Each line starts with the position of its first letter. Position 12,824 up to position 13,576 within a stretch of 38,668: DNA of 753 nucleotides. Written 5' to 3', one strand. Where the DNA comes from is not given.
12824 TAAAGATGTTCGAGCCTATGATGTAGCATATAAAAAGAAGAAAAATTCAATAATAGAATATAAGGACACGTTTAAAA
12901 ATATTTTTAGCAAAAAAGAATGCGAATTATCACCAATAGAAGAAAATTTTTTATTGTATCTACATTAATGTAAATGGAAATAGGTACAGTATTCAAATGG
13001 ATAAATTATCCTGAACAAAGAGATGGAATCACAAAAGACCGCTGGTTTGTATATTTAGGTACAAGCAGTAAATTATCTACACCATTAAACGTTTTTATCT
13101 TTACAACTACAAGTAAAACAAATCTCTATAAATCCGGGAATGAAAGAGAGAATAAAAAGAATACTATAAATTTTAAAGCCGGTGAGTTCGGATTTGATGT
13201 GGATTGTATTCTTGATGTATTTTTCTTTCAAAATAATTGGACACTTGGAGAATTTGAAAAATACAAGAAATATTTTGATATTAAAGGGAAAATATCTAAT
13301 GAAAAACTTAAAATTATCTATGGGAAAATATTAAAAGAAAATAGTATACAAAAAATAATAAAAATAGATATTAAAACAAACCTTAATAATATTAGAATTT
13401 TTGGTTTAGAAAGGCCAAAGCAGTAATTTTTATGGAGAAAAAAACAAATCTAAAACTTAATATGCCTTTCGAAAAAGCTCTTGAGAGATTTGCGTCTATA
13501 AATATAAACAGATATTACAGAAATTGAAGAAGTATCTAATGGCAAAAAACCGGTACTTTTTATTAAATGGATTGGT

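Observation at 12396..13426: Intact two-gene module: Panacea/DUF4065-like antitoxin coupled to an unassigned 150-aa partner with a MazF/PemK-like pattern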

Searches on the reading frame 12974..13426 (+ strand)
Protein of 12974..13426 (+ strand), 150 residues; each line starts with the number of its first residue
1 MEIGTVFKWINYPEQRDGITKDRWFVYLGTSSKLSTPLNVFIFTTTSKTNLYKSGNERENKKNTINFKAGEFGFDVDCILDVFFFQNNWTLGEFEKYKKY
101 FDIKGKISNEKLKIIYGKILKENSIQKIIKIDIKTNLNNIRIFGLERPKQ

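Call 3: search_protein_families(library=pfam, proteins=[window:12974-13426:+], max_evalue=1)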
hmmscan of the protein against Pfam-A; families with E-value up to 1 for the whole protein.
window:12974-13426:+ (150 aa): 0 families

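Call 4: search_protein_families(library=padloc, proteins=[window:12974-13426:+], max_evalue=1)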
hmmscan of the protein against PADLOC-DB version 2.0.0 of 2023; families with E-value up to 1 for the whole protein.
window:12974-13426:+ (150 aa): 0 families

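Call 5: search_protein_families(library=ncbifam, proteins=[window:12974-13426:+], max_evalue=1)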
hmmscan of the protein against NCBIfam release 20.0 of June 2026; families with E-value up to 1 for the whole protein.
window:12974-13426:+ (150 aa): 0 families

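Call 6: search_protein_families(library=phrogs, proteins=[window:12974-13426:+], max_evalue=1)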
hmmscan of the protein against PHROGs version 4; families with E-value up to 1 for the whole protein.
window:12974-13426:+ (150 aa): 0 families

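Call 7: search_solved_structures(query=window:12974-13426:+, max_evalue=10)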
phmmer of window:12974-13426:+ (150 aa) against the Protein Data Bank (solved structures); distinct sequences matched with E-value up to 10: 2.
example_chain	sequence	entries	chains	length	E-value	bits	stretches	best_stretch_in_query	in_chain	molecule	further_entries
5gwx_A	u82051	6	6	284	0.41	14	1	72-143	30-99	Glycine sarcosine N-methyltransferase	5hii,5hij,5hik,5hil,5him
1ew3_A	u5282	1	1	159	0.89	12.9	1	66-132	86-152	ALLERGEN EQU C 1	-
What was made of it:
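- Tried and rejected: The toxin has no hit in Pfam, NCBIfam, PHROGs or PADLOC, and no significant phmmer hit in the PDB (calls 3-7).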

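Call 8: find_homologous_proteins(query=window:12974-13426:+, max_evalue=0.01)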
Query window:12974-13426:+ (150 aa): 28 proteins with E <= 0.01 among 52 candidates.
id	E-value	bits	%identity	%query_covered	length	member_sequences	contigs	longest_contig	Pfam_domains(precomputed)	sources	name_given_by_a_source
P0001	1.6e-93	329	100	100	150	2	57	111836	-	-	-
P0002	1.4e-77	277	86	99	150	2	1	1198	-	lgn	-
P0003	4.7e-77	275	85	99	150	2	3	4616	-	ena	-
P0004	4.8e-77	275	85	99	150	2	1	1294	-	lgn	-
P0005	1.8e-76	273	85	99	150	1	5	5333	-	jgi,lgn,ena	jgi:hypothetical protein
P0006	1.3e-75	271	89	100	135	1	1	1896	-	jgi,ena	-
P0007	2.0e-75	270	84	99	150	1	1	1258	-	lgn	-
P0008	7.9e-74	265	81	99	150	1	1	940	-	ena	-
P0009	2.2e-73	263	83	99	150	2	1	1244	-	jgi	jgi:hypothetical protein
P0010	9.7e-72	258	81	99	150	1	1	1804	-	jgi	jgi:hypothetical protein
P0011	3.4e-71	256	83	99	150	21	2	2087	-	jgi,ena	-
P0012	6.5e-71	255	81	99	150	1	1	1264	-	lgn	-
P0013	1.4e-70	254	78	99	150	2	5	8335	-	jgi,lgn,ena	-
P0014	5.1e-70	252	79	99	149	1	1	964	-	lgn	-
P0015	3.6e-69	250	77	99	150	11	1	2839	-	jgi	jgi:hypothetical protein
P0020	1.4e-55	206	65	99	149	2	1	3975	-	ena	-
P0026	1.2e-48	183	58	99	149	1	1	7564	-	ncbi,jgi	-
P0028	8.2e-47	177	55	99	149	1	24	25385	-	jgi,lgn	jgi:hypothetical protein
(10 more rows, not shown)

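Call 12: find_encoding_contigs(protein=P0028, flank=6000, max_places=6)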
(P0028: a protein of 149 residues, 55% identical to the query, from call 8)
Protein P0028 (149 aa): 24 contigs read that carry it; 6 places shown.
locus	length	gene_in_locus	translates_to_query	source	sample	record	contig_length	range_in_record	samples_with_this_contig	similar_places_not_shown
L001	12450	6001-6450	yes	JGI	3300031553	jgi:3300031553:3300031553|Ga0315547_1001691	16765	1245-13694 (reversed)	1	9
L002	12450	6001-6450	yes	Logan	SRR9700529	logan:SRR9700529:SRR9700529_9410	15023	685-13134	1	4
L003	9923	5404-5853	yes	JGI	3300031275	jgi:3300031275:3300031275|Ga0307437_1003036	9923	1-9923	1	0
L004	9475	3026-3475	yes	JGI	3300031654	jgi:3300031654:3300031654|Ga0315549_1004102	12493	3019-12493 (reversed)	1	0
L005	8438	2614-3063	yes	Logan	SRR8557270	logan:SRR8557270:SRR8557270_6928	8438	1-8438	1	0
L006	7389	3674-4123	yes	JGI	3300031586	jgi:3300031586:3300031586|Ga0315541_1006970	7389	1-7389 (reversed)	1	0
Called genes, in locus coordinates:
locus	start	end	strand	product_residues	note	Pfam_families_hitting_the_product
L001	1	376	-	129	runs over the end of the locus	PF04191:PEMT, PF04140:ICMT (weak)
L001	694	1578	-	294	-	PF00561:Abhydrolase_1 (faint)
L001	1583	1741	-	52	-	-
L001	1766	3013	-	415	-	PF06500:FrsA-like, PF02129:Peptidase_S15 (weak), PF00326:Peptidase_S9 (faint), PF12146:Hydrolase_4 (weak)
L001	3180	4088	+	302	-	PF12760:Zn_ribbon_IS1595, PF12762:DDE_Tnp_IS1595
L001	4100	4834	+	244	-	-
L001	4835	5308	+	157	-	PF01850:PIN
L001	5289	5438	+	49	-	-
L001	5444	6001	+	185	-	PF13274:SocA_Panacea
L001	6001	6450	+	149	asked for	-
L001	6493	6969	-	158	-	PF27059:HTH_MmpR5 (weak)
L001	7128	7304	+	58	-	PF01527:HTH_Tnp_1, PF13551:HTH_29 (faint), PF13384:HTH_23 (weak), PF13518:HTH_28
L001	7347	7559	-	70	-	-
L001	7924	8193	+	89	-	PF00239:Resolvase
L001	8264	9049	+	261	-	PF01135:PCMT, PF00398:RrnaAD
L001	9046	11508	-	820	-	PF01564:Spermine_synth (weak)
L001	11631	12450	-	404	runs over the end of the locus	PF16491:Peptidase_M48_N, PF01435:Peptidase_M48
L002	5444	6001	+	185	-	PF13274:SocA_Panacea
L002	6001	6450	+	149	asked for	-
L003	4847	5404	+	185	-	PF13274:SocA_Panacea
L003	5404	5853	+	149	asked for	-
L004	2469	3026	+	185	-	PF13274:SocA_Panacea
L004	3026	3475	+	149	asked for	-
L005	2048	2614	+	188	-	PF13274:SocA_Panacea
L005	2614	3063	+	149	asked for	-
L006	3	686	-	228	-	?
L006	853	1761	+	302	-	PF12760:Zn_ribbon_IS1595, PF12762:DDE_Tnp_IS1595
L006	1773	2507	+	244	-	-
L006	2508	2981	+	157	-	PF01850:PIN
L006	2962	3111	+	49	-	-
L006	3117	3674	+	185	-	PF13274:SocA_Panacea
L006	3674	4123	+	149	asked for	-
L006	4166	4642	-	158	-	PF27059:HTH_MmpR5 (weak)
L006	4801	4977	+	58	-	PF01527:HTH_Tnp_1, PF13551:HTH_29 (faint), PF13384:HTH_23 (weak), PF13518:HTH_28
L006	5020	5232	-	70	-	-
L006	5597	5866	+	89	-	PF00239:Resolvase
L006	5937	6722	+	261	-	PF01135:PCMT, PF00398:RrnaAD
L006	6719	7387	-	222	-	?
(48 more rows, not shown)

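Call 13: find_encoding_contigs(protein=P0026, flank=6000, max_places=4)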
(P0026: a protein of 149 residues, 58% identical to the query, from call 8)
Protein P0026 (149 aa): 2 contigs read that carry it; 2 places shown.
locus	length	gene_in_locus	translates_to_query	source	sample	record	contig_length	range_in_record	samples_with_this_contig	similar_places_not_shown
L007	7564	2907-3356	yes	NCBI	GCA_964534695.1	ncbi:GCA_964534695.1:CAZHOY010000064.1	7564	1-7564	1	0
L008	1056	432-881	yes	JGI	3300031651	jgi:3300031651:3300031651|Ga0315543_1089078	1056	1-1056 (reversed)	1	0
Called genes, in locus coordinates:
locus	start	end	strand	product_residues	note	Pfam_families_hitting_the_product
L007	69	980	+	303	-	PF12760:Zn_ribbon_IS1595, PF12762:DDE_Tnp_IS1595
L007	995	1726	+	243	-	-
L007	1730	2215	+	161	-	PF01850:PIN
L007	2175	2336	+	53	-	-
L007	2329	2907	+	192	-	PF13274:SocA_Panacea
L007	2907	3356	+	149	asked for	-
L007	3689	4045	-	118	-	PF02452:PemK_toxin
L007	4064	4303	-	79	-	-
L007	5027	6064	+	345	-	PF02661:Fic, PF08220:HTH_DeoR (faint)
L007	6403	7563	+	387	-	?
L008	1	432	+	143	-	?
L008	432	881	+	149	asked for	-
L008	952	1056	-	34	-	?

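Call 18: find_encoding_contigs(protein=P0013, flank=6000, max_places=5)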
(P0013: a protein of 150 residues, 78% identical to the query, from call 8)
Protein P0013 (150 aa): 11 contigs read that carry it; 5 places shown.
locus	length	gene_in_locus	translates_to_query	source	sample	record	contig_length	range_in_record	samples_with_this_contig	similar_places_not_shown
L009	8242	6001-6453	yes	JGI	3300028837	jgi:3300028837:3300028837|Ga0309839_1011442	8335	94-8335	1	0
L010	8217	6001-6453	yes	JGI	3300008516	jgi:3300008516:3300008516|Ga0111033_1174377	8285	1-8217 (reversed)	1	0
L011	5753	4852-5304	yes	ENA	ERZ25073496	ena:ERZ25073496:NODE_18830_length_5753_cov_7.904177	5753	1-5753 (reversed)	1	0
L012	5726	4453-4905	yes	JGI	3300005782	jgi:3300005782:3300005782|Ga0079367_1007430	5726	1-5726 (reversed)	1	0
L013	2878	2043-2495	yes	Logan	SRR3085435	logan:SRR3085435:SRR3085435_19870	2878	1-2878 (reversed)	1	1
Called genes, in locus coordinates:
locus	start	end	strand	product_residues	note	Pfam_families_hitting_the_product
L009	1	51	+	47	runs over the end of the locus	?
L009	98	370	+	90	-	PF11148:DUF2922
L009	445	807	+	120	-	-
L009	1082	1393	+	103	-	-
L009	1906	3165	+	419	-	PF02463:SMC_N, PF11398:DUF2813 (faint), PF13175:AAA_15, PF13304:AAA_21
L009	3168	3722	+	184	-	-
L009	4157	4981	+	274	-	PF00089:Trypsin, PF13365:Trypsin_2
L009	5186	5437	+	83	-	-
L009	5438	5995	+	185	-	PF13274:SocA_Panacea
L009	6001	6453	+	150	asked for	-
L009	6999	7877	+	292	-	PF17419:MauJ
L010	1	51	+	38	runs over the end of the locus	?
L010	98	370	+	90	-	PF11148:DUF2922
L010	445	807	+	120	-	-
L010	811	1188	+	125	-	PF08291:Peptidase_M15_3, PF05951:Peptidase_M15_2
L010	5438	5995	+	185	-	PF13274:SocA_Panacea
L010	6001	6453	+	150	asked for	-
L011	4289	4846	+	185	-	PF13274:SocA_Panacea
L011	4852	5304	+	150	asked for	-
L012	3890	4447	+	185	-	PF13274:SocA_Panacea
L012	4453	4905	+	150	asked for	-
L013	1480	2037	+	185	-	PF13274:SocA_Panacea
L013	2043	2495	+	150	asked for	-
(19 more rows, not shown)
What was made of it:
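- One has an AAA_15/AAA_21 ATPase and a trypsin-like protease (call 18).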

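Call 19: find_encoding_contigs(protein=P0020, flank=6000, max_places=3)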
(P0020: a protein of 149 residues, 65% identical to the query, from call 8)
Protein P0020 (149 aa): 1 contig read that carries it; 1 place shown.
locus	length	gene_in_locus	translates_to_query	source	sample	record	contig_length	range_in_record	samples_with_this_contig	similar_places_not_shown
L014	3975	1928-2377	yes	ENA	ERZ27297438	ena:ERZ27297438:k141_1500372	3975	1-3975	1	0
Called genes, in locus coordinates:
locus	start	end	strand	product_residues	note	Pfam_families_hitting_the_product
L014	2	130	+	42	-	?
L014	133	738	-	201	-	PF00589:Phage_integrase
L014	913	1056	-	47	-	-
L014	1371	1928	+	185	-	PF13274:SocA_Panacea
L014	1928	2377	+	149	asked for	-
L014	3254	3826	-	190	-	-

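Call 20: predict_structure(alignment_id=A1)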
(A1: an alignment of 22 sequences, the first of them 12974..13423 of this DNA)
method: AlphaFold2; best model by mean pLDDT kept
length: 150 residues; sequences in the alignment: 22
mean_pLDDT: 84.7   pTM: 0.80
mean pLDDT of the five models: 84.7, 81.5, 77.1, 70.5, 65.7
residues with pLDDT >= 90: 56; 70-90: 76; 50-70: 17; < 50: 1
segments of 3 or more residues with pLDDT < 50: none
pLDDT, mean of each block of 10 residues (from residue 1): 91 59 85 78 83 80 87 89 76 89 93 93 88 93 86
secondary structure, 60 per line:
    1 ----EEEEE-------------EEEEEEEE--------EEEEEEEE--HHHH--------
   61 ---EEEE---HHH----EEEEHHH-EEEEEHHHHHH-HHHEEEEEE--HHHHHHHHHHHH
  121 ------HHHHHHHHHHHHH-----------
elements in order: E5-9 E23-30 E39-46 H49-52 E64-67 E78-81 E86-90 H91-96 E101-106 H109-120 H127-139
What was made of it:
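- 12974..13426 (+): panT: a 150-aa divergent MazF/PemK-fold putative endoribonuclease toxin. Predicted catalytic residues are Arg23 and Thr46. It has a family-specific insert (about 50-62) and an extra C-terminal helix and tail (about 121-150). The AF2 model has pLDDT 84.7 and pTM 0.80 (call 20).
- On MazF/PemK endoribonuclease toxins (Pfam PF02452): The AF2 model has pLDDT 84.7 (call 20).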

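Call 22: fold_search(model_id=the predicted structure, library=pdb)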
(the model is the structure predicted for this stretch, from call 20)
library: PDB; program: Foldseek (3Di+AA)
matches with E <= 10: 204; with E <= 0.001: 1
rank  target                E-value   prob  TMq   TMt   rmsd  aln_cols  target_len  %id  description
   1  7bxy                  7.9e-04  1.00  0.50  0.63   4.7       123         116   10  mRNA interferase from Bacillus cereus (released 2021-04-28)
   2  5hkc_A                2.4e-03  1.00  0.55  0.69   4.1       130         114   12  Crystal structure of M. tuberculosis MazF-mt3 T52D-F62D mutant in complex with 8-mer RNA (released 2017-01-18)
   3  6l29_A                2.7e-03  1.00  0.49  0.59   4.6       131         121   13  The structure of the MazF-mt1 mutant (released 2020-08-05)
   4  9g7k_E                2.9e-03  1.00  0.51  0.64   4.8       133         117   14  Staphylococcus aureus MazF in complex with Nanobody 12 (released 2024-07-31)
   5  9g7k_A                3.0e-03  1.00  0.54  0.66   4.2       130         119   13  Staphylococcus aureus MazF in complex with Nanobody 12 (released 2024-07-31)
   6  4mdx_A                4.1e-03  1.00  0.52  0.65   4.0       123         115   11  Crystal structure of Bacillus subtilis MazF in complex with RNA (released 2013-10-23)
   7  6kyt_G                4.1e-03  1.00  0.51  0.63   4.7       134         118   13  The structure of the M. tb toxin MazEF-mt1 complex (released 2020-08-05)
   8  4mzp_A                4.3e-03  1.00  0.52  0.66   4.8       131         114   14  MazF from S. aureus crystal form III, C2221, 2.7 A (released 2014-05-21)
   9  4mzm_C                4.6e-03  1.00  0.50  0.67   4.4       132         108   13  MazF from S. aureus crystal form I, P212121, 2.1 A (released 2014-05-28)
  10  5hk0_A                4.8e-03  1.00  0.56  0.74   3.3       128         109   11  Crystal structure of M. tuberculosis MazF-mt3 (Rv1991c) in complex with RNA (released 2017-01-18)
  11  9g7k_B                4.8e-03  1.00  0.53  0.64   4.9       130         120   12  Staphylococcus aureus MazF in complex with Nanobody 12 (released 2024-07-31)
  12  6kys_A                5.8e-03  1.00  0.49  0.60   4.5       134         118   14  The structure of the M. tb toxin MazF-mt1 (released 2020-08-05)
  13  5hjz_A                5.8e-03  1.00  0.51  0.64   4.6       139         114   13  Structure of M. tuberculosis MazF-mt1 (Rv2801c) in complex with RNA (released 2017-01-18)
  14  9g1y_B                6.5e-03  1.00  0.55  0.68   4.1       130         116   13  Staphycoccus aureus MazF in complex with Nabobody 3 (released 2024-07-24)
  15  4of1_A                7.3e-03  1.00  0.53  0.67   5.2       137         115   13  crystal structure of toxin from staphylococcus aureus Mu50 (released 2015-01-14)
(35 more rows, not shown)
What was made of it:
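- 12974..13426 (+): In Foldseek PDB, 49 of the top 50 hits are MazF/EndoA/MoxT chains (call 22).
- On MazF/PemK endoribonuclease toxins (Pfam PF02452): In Foldseek PDB, 49 of the top 50 hits are MazF/EndoA/MoxT chains, with probability about 1.0 and target TM-score 0.55-0.74 (call 22).
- Closest known: Canonical MazF/PemK/Kid/EndoA endoribonuclease toxins. Same: The predicted fold is the same, with the same order of strands and a C-terminal helix (calls 20, 22).
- Tried and rejected: It was considered and ranked low (call 22).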

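Call 23: search_protein_representatives(alignment_id=A1)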
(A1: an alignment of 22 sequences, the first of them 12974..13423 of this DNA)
Query: 22 sequences, 149 profile positions. Proteins with E-value up to 0.001 (for the whole library): 216; up to 1e-10: 138; up to 1e-30: 3. The best 150 are listed.
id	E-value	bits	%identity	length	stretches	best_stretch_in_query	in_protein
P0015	5.7e-76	269.9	-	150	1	1-149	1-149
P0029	3.9e-34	134.2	-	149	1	1-148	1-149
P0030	1.3e-33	132.4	-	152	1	2-149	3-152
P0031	4.6e-30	120.9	-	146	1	1-148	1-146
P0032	6.1e-30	120.5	-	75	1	76-149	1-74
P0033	5.2e-27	111.0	-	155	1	1-148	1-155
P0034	1.1e-26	110.0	-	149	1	1-149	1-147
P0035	1.4e-26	109.7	-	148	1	1-148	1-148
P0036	2.2e-26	109.0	-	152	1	2-149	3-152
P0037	4.1e-26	108.1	-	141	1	1-148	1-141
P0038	5.0e-26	107.8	-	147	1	1-149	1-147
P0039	5.0e-26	107.8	-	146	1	1-148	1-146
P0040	1.1e-25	106.8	-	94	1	1-95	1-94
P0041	1.6e-25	106.2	-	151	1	3-148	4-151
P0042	9.9e-25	103.6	-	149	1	2-144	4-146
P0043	1.8e-24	102.8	-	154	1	1-148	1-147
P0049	8.0e-23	97.4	-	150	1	2-148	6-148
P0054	2.5e-22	95.8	-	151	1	2-148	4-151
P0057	1.0e-21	93.8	-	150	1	4-148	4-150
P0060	5.1e-21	91.6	-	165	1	1-148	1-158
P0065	1.1e-20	90.5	-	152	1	1-149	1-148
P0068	4.0e-20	88.7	-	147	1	1-148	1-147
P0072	8.7e-20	87.6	-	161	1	2-149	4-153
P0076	3.1e-19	85.8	-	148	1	3-148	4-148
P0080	9.7e-19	84.2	-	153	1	2-149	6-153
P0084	1.9e-18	83.2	-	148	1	1-148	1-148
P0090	7.3e-18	81.3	-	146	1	1-148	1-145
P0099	4.0e-17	78.9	-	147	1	1-145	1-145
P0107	1.8e-16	76.8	-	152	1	2-148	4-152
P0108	2.7e-16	76.2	-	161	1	4-148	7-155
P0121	4.0e-15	72.5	-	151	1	3-148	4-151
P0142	7.7e-13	65.0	-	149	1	1-148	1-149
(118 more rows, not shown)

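Call 26: search_solved_structures(query=A2, max_evalue=10, show_alignments=3)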
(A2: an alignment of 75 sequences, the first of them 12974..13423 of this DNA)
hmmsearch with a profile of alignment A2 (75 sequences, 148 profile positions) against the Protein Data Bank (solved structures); distinct sequences matched with E-value up to 10: 8.
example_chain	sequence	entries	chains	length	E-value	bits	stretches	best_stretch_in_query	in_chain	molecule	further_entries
8dlc_A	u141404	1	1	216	0.21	14.6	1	50-115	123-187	Chalcone-flavonone isomerase family protein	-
2x5q_A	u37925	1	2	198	0.75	12.8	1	99-146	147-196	SSO1986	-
2y7c_B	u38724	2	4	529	0.8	12.7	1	34-106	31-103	TYPE I RESTRICTION ENZYME ECOKI M PROTEIN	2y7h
2ar0_A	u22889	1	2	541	0.82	12.7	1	34-106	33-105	Type I restriction enzyme EcoKI M protein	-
7bxy_A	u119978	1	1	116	0.9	12.6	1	60-98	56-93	mRNA interferase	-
1wmq_A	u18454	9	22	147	0.94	12.5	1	18-66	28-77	Hut operon positive regulatory protein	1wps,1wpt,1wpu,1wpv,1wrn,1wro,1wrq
1vea_A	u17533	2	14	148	0.95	12.5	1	18-66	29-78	Hut operon positive regulatory protein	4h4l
4hke_A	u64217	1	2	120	0.96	12.5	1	60-98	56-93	Addiction module toxin component PemK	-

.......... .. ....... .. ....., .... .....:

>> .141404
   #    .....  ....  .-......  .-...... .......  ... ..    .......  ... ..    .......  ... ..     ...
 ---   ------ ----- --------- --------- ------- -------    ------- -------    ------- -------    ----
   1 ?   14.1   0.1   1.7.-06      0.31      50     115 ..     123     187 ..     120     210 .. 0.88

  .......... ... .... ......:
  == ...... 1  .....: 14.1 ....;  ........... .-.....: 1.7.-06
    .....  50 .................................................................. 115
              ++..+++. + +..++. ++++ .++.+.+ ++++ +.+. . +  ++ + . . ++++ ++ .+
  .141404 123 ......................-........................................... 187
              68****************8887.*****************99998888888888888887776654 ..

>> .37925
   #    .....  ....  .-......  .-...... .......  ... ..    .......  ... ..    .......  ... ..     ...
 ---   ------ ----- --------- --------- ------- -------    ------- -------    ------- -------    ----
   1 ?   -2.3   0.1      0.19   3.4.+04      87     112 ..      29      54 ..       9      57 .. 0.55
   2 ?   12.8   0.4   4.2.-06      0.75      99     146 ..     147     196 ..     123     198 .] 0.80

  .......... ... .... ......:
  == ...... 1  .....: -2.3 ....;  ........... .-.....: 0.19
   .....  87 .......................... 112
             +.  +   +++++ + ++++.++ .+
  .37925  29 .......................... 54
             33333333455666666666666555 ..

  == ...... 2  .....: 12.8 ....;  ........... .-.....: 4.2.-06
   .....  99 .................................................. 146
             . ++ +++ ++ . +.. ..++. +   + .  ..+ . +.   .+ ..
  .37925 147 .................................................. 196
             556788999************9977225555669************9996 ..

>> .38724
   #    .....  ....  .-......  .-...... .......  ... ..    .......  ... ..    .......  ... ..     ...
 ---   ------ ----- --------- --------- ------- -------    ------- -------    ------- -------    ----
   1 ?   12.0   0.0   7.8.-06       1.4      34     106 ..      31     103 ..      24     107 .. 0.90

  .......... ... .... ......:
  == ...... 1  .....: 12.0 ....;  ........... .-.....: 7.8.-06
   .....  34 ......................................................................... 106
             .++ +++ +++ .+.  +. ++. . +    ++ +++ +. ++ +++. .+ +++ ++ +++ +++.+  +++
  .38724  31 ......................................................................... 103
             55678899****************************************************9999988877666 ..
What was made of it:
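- On MazF/PemK endoribonuclease toxins (Pfam PF02452): The family profile finds PDB MazF chains only at E about 0.9 (call 26).
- Tried and rejected: The family profile against PDB sequences gives only MazF at E about 0.9, which is not significant (call 26).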

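Call 27: search_protein_families(library=pfam, alignment_id=A2, max_evalue=0.1)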
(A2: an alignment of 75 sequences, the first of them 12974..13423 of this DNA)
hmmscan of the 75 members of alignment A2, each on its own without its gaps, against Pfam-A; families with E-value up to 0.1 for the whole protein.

A. member 1, window:12974-13423:+ (150 aa): 0 families

B. families by the number of members that match (of 75 scanned): 21 families
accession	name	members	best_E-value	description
PF08863.15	YolD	2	0.018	YolD-like protein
PF06489.16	Orthopox_A49R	2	0.026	Orthopoxvirus A49R protein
PF21918.1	cas_Cpf1_2nd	1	0.0021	CRISPR-associated endonuclease Cpf1 REC2 domain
PF25432.1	FF_PRPF40A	1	0.0042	PRPF40A-like, FF domain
PF08082.16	PRO8NT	1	0.0053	PRO8NT (NUC069), PrP8 N-terminal domain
PF04208.19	MtrA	1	0.0063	Tetrahydromethanopterin S-methyltransferase, subunit A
PF07434.16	CblD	1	0.0085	CblD like pilus biogenesis initiator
PF00398.26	RrnaAD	1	0.013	Ribosomal RNA adenine dimethylase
PF01280.26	Ribosomal_L19e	1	0.026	Ribosomal protein L19e, N-terminal domain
PF06757.18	Ins_allergen_rp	1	0.033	Insect allergen related repeat, nitrile-specifier detoxification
PF08756.15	YfkB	1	0.033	YfkB-like domain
PF20479.3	TMEM128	1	0.035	TMEM128 protein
PF01404.25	Ephrin_lbd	1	0.043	Ephrin receptor ligand binding domain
PF01984.25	dsDNA_bind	1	0.057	Double-stranded DNA-binding domain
PF08542.16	Rep_fac_C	1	0.063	Replication factor C C-terminal domain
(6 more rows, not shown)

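Call 29: find_related_loci(query=A1, collection=genome_contigs, flank=6000)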
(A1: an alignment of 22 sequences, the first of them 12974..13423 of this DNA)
Query A1 (150 aa) in genome_contigs; peptide patterns used: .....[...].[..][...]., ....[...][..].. (x = any residue, [..] = any of these).
94 stretches matched a pattern; 2 encode a relative of the query (tblastn E <= 1e-3); 2 distinct loci.
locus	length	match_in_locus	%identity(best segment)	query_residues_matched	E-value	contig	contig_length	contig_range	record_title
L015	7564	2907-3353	58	1-149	2e-54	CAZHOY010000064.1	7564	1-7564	MAG TPA_asm: uncultured Actinomycetota bacterium isolate binchicken_co100_41 genome assembly, contig: NODE_15729_length_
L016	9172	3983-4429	43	1-148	2e-35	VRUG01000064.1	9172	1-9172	MAG: Planctomycetota bacterium isolate MohnsGC08_bin181 NODE_77_length_9172_cov_20.117977, whole genome shotgun sequence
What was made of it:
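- Tried and rejected: With A1 it found only two loci, one of which duplicates L007 (call 29).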
